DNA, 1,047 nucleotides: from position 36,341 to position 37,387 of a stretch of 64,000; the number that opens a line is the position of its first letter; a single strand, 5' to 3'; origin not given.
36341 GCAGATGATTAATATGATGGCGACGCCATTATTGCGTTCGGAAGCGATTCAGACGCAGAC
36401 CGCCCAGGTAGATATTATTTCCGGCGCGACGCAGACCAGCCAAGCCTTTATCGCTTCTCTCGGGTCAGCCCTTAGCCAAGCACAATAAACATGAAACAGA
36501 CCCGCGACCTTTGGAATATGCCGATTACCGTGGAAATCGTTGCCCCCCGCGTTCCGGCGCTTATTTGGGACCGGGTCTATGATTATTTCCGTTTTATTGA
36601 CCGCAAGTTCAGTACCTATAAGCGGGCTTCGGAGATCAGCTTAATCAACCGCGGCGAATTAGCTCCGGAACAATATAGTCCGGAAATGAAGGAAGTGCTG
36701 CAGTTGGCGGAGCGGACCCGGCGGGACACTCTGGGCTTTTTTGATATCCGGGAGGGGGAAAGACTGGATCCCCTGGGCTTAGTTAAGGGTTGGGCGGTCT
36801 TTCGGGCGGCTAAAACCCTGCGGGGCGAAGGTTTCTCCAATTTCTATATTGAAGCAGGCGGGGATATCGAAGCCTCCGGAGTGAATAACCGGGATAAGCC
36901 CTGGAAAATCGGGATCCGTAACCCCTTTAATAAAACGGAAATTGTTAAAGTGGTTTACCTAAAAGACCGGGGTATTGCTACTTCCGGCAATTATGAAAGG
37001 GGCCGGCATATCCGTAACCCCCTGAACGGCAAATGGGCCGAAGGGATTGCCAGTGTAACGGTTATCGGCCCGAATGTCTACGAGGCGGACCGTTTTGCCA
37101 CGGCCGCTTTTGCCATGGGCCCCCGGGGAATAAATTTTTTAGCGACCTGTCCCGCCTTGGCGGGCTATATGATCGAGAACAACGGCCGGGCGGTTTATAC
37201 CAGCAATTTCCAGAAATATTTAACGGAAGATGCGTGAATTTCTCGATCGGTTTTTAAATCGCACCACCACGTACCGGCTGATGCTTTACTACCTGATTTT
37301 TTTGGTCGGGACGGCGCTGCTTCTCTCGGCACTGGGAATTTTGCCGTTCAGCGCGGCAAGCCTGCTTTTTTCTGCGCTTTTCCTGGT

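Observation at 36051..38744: Flavinylation/electron-transfer module: secreted FMN-binding protein, ApbE flavin transferase and a membrane-embedded FNR-like reductase next to the copper ATPase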

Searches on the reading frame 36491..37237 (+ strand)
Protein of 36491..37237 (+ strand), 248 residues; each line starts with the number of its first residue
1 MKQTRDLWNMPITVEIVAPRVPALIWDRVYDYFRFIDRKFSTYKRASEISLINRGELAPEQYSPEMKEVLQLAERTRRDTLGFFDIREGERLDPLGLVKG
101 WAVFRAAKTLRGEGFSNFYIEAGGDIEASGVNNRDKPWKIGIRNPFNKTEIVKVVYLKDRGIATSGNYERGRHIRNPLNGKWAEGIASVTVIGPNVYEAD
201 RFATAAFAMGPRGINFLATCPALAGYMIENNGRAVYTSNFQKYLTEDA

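Call 3: search_protein_families(library=pfam, proteins=[window:36491-37237:+], max_evalue=0.01)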
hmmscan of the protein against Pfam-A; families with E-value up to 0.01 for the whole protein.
window:36491-37237:+ (248 aa): 1 family
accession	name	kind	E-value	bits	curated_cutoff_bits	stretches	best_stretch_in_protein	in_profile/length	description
PF02424.20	ApbE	-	4.8e-41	141.5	25.6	2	91-218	125-256/266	ApbE family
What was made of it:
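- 36491..37237 (+): Compact ApbE flavin transferase (248 aa) with no signal peptide, predicted to be cytoplasmic. Pfam PF02424, E 5e-41 (call 3).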

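Call 4: search_protein_families(library=ncbifam, proteins=[window:36491-37237:+], max_evalue=0.01)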
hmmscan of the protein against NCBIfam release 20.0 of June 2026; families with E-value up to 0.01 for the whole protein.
window:36491-37237:+ (248 aa): 1 family
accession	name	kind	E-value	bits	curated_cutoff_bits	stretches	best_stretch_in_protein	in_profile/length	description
NF007774.0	PRK10461.1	equivalog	1.7e-20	73.2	498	1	99-244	188-346/351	FAD:protein FMN transferase ApbE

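Call 15: search_solved_structures(query=window:36491-37237:+, max_evalue=0.001, show_alignments=2)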
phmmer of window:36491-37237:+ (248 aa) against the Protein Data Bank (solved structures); distinct sequences matched with E-value up to 0.001: 13.
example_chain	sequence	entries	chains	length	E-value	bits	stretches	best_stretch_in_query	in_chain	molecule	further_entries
4xgw_A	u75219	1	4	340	2e-19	73.1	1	97-237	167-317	FAD:protein FMN transferase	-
2o18_A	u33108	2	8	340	5.9e-19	71.6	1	98-237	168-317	Thiamine biosynthesis lipoprotein apbE | FAD:protein FMN transferase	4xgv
4xgx_A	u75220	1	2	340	9.2e-18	67.7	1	98-237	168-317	FAD:protein FMN transferase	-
3pnd_A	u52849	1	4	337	2.9e-17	66.1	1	98-237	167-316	Thiamine biosynthesis lipoprotein ApbE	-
1vrm_A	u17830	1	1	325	7.6e-17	64.7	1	86-213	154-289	hypothetical protein TM1553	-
6nxi_A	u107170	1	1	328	1.4e-15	60.6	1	93-244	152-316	FAD:protein FMN transferase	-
6nxj_A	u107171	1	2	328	1.7e-14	57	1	93-244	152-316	FAD:protein FMN transferase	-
5mgy_H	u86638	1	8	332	1.1e-13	54.4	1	92-239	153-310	FAD:protein FMN transferase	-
7esa_A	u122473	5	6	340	9.6e-10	41.4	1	86-233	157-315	FAD:protein FMN transferase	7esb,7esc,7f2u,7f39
4xdt_A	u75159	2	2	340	7.2e-07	32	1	88-212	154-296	FAD:protein FMN transferase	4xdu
4ifu_A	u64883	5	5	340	7.4e-07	32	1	88-212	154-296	FAD:protein FMN transferase | Thiamine biosynthesis lipoprotein ApbE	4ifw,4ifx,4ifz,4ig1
7mgt_A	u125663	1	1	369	9e-07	31.7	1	88-212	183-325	FAD:protein FMN transferase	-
4xdr_A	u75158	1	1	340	9.7e-06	28.3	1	88-212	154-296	FAD:protein FMN transferase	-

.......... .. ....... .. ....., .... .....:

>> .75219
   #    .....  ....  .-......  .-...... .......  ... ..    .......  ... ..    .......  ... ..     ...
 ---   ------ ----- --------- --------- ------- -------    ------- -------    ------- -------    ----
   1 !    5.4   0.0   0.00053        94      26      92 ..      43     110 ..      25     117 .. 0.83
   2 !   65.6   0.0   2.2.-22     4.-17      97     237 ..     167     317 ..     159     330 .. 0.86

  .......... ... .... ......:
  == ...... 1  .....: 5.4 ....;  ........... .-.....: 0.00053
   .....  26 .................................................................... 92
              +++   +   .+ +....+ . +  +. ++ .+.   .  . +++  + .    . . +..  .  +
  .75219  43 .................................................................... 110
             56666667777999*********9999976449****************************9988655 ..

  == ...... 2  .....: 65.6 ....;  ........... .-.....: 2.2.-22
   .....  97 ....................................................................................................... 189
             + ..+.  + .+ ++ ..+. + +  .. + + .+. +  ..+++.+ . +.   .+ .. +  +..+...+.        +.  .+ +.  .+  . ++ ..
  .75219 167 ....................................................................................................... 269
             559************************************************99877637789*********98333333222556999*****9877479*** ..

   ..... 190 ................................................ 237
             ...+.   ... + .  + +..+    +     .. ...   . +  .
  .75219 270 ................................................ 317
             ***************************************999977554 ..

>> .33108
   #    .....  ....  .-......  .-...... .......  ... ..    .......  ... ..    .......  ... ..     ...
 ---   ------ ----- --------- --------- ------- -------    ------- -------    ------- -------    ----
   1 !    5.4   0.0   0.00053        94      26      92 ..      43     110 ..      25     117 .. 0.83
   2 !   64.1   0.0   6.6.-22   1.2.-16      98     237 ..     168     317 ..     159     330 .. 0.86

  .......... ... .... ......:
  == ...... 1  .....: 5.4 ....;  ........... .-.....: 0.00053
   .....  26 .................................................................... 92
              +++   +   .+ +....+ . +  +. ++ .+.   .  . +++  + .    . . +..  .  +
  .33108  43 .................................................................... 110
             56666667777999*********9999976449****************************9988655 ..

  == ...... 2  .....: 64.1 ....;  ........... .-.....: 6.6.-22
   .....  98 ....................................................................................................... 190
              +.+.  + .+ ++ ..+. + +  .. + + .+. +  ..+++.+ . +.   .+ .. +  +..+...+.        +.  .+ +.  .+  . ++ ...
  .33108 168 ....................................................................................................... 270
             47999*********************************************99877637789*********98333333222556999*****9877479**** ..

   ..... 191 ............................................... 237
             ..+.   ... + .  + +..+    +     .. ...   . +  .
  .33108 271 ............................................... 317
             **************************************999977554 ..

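Call 54: find_homologous_proteins(query=window:36491-37237:+)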
Query window:36491-37237:+ (248 aa): 7816 proteins with E <= 0.001 among 8000 candidates; the best 120 are listed.
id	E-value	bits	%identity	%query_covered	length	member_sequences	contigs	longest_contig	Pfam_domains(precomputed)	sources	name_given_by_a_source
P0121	3.9e-165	565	100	100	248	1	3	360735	PF02424.21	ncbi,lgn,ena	-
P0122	4.5e-88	313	57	98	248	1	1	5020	PF02424.21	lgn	-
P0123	4.7e-88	313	57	99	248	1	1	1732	PF02424.21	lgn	-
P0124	5.1e-88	313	59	98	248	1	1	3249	PF02424.21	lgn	-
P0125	1.8e-87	311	57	99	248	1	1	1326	PF02424.21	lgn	-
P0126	2.3e-86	307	57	98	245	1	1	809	PF02424.21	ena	-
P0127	8.8e-86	305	56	100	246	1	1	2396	PF02424.21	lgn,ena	-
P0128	1.4e-85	305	59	99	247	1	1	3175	PF02424.21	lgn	-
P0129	1.5e-85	305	56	100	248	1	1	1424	PF02424.21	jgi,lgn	jgi:thiamine biosynthesis lipoprotein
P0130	1.6e-85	304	56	95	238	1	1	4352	PF02424.21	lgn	-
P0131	1.9e-85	304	55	98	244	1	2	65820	PF02424.21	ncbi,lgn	-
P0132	3.4e-85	303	57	98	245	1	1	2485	PF02424.21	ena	-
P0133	4.9e-85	303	56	99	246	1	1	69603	PF02424.21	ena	-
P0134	6.0e-85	303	57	98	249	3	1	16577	PF02424.21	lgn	-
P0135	6.0e-85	303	57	98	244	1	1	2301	PF02424.21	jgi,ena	-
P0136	7.3e-85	302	60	96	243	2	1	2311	PF02424.21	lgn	-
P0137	7.4e-85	302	57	98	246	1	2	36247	PF02424.21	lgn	-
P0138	7.6e-85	302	56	98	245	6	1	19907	PF02424.21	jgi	-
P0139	8.4e-85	302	55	99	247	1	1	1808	PF02424.21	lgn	-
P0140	8.4e-85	302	56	99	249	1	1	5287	PF02424.21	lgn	-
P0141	8.5e-85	302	57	98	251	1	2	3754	PF02424.21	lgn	-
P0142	9.0e-85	302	57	99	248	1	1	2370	PF02424.21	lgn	-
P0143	1.1e-84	302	56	100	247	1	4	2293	PF02424.21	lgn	-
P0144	1.2e-84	302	55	100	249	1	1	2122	PF02424.21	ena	-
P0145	1.2e-84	302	56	98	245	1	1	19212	PF02424.21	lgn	-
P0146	1.3e-84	301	56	98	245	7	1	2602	PF02424.21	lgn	-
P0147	1.3e-84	301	57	98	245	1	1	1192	PF02424.21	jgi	jgi:FAD:protein FMN transferase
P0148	1.4e-84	301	57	94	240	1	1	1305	PF02424.21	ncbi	-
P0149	1.6e-84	301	60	95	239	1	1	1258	PF02424.21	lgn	-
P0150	1.6e-84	301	55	100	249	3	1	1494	PF02424.21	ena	-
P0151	2.0e-84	301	56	100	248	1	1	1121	PF02424.21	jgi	jgi:FAD:protein FMN transferase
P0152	2.1e-84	301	55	100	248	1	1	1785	PF02424.21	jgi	jgi:FAD:protein FMN transferase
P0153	2.4e-84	301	57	99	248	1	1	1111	PF02424.21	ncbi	-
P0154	2.4e-84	301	56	100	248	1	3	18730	PF02424.21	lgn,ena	-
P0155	3.1e-84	300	57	99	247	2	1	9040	PF02424.21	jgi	jgi:thiamine biosynthesis lipoprotein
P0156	3.2e-84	300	55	100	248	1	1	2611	PF02424.21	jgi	jgi:thiamine biosynthesis lipoprotein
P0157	3.2e-84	300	54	99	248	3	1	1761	PF02424.21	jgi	jgi:thiamine biosynthesis lipoprotein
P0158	3.4e-84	300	56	98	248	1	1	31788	PF02424.21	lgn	-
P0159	3.6e-84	300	57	96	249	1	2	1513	PF02424.21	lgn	-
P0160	3.7e-84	300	58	94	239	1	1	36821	PF02424.21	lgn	-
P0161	4.3e-84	300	56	98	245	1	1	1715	PF02424.21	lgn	-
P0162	4.9e-84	300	58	95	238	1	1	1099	PF02424.21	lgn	-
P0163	5.5e-84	299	55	98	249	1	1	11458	PF02424.21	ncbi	ncbi:MAG: FAD:protein FMN transferase [Candidatus Levyibacteriota bacterium]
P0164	5.8e-84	299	54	100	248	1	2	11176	PF02424.21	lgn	-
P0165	5.9e-84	299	57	98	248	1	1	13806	PF02424.21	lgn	-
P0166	6.1e-84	299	56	100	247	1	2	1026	PF02424.21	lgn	-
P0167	6.5e-84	299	57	99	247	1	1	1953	PF02424.21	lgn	-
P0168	7.3e-84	299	55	98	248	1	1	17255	PF02424.21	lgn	-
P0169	7.9e-84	299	57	98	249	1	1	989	PF02424.21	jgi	jgi:thiamine biosynthesis lipoprotein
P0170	7.9e-84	299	57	98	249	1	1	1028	PF02424.21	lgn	-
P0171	8.2e-84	299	56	98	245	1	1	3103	PF02424.21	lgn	-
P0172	8.3e-84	299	56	98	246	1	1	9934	PF02424.21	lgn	-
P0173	8.4e-84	299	54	99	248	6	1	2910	PF02424.21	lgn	-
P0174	8.6e-84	299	55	100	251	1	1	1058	PF02424.21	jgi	-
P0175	8.6e-84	299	56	100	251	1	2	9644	PF02424.21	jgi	jgi:thiamine biosynthesis lipoprotein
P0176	9.0e-84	299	56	95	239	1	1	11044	PF02424.21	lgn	-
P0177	9.0e-84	299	56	98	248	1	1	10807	PF02424.21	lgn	-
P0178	9.0e-84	299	57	98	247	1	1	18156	PF02424.21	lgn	-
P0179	9.3e-84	299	57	95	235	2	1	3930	PF02424.21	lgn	-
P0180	1.1e-83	298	58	98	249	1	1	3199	PF02424.21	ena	-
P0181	1.1e-83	298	55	98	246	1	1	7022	PF02424.21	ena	-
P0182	1.2e-83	298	56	100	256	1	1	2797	PF02424.21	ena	-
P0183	1.3e-83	298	54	99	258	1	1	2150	PF02424.21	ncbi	-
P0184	1.5e-83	298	55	99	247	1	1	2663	PF02424.21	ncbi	ncbi:MAG TPA: FAD:protein FMN transferase [Anaerolineales bacterium]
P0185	1.6e-83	298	56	99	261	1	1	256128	PF02424.21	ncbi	-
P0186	1.6e-83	298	55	98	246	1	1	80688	PF02424.21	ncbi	-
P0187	1.7e-83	298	56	100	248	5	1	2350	PF02424.21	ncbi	-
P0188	1.7e-83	298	58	95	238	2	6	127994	PF02424.21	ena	-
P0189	1.7e-83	298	56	98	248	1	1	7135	PF02424.21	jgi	jgi:thiamine biosynthesis lipoprotein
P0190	1.8e-83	298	55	100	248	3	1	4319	PF02424.21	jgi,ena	-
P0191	1.9e-83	298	58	98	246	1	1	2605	PF02424.21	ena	-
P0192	1.9e-83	298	55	100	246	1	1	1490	PF02424.21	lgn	-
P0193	2.3e-83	297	57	99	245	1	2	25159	PF02424.21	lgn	-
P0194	2.3e-83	297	55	98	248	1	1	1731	PF02424.21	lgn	-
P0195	2.5e-83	297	53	98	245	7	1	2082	PF02424.21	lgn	-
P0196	2.5e-83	297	56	98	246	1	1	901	PF02424.21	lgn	-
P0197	3.1e-83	297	53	98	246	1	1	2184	PF02424.21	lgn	-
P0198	3.2e-83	297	56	98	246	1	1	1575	PF02424.21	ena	-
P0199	3.6e-83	297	56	95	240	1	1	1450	PF02424.21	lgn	-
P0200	4.0e-83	297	57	98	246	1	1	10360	PF02424.21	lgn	-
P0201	4.0e-83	297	55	100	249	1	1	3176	PF02424.21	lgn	-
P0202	4.2e-83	297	57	98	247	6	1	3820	PF02424.21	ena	-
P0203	4.2e-83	297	54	100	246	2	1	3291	PF02424.21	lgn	-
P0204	4.3e-83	296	56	100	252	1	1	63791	PF02424.21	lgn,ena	-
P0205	4.4e-83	296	55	98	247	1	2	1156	PF02424.21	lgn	-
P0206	4.5e-83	296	53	100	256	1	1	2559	PF02424.21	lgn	-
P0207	5.9e-83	296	56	98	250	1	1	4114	PF02424.21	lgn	-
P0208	6.1e-83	296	53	98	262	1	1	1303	PF02424.21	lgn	-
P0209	6.6e-83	296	56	100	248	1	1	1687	PF02424.21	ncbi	-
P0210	7.4e-83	296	54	99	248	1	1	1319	PF02424.21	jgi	jgi:thiamine biosynthesis lipoprotein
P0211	7.8e-83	296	54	98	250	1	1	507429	PF02424.21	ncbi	-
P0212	8.1e-83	296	56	98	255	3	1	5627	PF02424.21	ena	-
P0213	8.4e-83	296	57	98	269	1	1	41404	PF02424.21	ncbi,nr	ncbi:MAG: FAD:protein FMN transferase [Patescibacteria group bacterium]|nr:FAD:protein FMN transfera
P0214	8.8e-83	295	57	96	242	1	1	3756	PF02424.21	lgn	-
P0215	9.2e-83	295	54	98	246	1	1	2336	PF02424.21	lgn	-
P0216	9.3e-83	295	55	100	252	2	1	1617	PF02424.21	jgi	jgi:thiamine biosynthesis lipoprotein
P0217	9.9e-83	295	55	99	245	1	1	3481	PF02424.21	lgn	-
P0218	1.1e-82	295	55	100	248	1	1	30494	PF02424.21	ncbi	-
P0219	1.2e-82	295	56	100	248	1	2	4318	PF02424.21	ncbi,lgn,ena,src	-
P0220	1.2e-82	295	57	98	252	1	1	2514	PF02424.21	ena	-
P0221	1.4e-82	295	57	95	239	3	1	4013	PF02424.21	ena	-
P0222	1.4e-82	295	52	98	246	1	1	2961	PF02424.21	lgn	-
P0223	1.6e-82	295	56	99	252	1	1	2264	PF02424.21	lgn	-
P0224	1.6e-82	295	56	100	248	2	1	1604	PF02424.21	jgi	jgi:thiamine biosynthesis lipoprotein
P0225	1.6e-82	295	55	98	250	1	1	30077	PF02424.21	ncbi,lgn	-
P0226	1.7e-82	295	55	98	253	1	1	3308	PF02424.21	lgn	-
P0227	1.7e-82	295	55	99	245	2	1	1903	PF02424.21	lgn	-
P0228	1.8e-82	294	56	100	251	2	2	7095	PF02424.21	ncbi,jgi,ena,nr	ncbi:MAG TPA: FAD:protein FMN transferase [Ktedonobacteraceae bacterium]|nr:FAD:protein FMN transfer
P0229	2.1e-82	294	54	100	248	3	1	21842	PF02424.21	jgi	jgi:FAD:protein FMN transferase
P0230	2.2e-82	294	56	98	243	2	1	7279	PF02424.21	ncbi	-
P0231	2.2e-82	294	53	98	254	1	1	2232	PF02424.21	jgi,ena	-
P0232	2.5e-82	294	54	100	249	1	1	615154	PF02424.21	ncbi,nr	ncbi:MAG: FAD:protein FMN transferase [Candidatus Levybacteria bacterium]|nr:FAD:protein FMN transfe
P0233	2.6e-82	294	56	98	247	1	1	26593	PF02424.21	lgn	-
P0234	2.7e-82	294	57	95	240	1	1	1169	PF02424.21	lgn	-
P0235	2.7e-82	294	54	99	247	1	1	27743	PF02424.21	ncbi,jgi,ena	-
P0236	3.1e-82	294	58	94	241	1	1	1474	PF02424.21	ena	-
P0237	3.1e-82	294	55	98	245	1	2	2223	PF02424.21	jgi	jgi:thiamine biosynthesis lipoprotein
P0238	3.1e-82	294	57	95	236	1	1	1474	PF02424.21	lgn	-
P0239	3.1e-82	294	55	95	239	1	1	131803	PF02424.21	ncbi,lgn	-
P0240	3.3e-82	294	56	100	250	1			PF02424.21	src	-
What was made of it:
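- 36491..37237 (+): The best 120 database homologues are 235-269 aa long (call 54).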

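Call 56: search_solved_structures(query=A3, max_evalue=0.00001, show_alignments=2)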
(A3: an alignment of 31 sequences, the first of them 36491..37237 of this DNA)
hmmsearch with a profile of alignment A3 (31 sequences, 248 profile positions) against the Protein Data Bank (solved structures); distinct sequences matched with E-value up to 0.00001: 13.
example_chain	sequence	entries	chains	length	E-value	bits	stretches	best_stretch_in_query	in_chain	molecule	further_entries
4xgw_A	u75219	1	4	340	6.2e-29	104.3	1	91-238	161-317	FAD:protein FMN transferase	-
2o18_A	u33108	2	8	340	5e-28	101.3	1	91-238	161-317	Thiamine biosynthesis lipoprotein apbE | FAD:protein FMN transferase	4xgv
6nxi_A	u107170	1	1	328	2.3e-27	99.2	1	92-231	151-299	FAD:protein FMN transferase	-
3pnd_A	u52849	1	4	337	8.8e-27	97.3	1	92-238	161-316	Thiamine biosynthesis lipoprotein ApbE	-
4xgx_A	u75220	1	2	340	1.4e-26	96.6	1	91-238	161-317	FAD:protein FMN transferase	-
6nxj_A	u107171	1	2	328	9e-26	94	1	92-231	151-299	FAD:protein FMN transferase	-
7esa_A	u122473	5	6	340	1.6e-25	93.1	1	87-242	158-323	FAD:protein FMN transferase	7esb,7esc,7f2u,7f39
1vrm_A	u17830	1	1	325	3.9e-20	75.5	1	86-213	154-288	hypothetical protein TM1553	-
5mgy_H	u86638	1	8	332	6.5e-19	71.5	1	92-242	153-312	FAD:protein FMN transferase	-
4xdt_A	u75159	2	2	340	4e-14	55.8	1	91-229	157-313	FAD:protein FMN transferase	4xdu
4ifu_A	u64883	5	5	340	9.2e-13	51.3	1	91-229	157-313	FAD:protein FMN transferase | Thiamine biosynthesis lipoprotein ApbE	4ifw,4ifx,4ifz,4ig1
7mgt_A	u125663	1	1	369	1.2e-12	51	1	91-229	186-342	FAD:protein FMN transferase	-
4xdr_A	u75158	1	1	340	1.5e-11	47.4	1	91-229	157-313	FAD:protein FMN transferase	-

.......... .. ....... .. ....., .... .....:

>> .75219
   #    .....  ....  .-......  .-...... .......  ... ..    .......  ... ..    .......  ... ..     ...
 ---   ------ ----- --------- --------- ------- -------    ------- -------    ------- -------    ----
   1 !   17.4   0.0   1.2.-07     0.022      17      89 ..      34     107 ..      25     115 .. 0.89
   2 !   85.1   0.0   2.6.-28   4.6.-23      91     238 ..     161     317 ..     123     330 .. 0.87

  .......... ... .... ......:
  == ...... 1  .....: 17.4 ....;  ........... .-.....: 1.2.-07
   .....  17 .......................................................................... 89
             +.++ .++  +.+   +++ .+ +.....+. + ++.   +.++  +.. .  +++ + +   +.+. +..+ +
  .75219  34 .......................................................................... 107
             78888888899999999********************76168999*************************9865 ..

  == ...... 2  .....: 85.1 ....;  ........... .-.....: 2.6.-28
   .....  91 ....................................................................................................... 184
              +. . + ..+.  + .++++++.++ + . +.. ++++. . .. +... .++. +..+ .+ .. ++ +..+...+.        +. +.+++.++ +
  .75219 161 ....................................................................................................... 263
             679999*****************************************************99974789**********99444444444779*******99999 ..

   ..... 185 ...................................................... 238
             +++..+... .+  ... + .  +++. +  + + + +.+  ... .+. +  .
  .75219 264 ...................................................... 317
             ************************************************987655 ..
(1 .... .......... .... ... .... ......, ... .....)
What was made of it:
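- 36491..37237 (+): About 53 residues are missing relative to E. coli ApbE 108-160 (calls 15, 56).
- On ApbE flavin transferase (PF02424): The protein aligns to the E. coli, Listeria and Thermotoga structures (calls 15, 56).
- Closest known: Cytoplasmic ApbE of Klebsiella pneumoniae. Different: This ApbE also lacks about 53 residues of the canonical fold (call 56).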
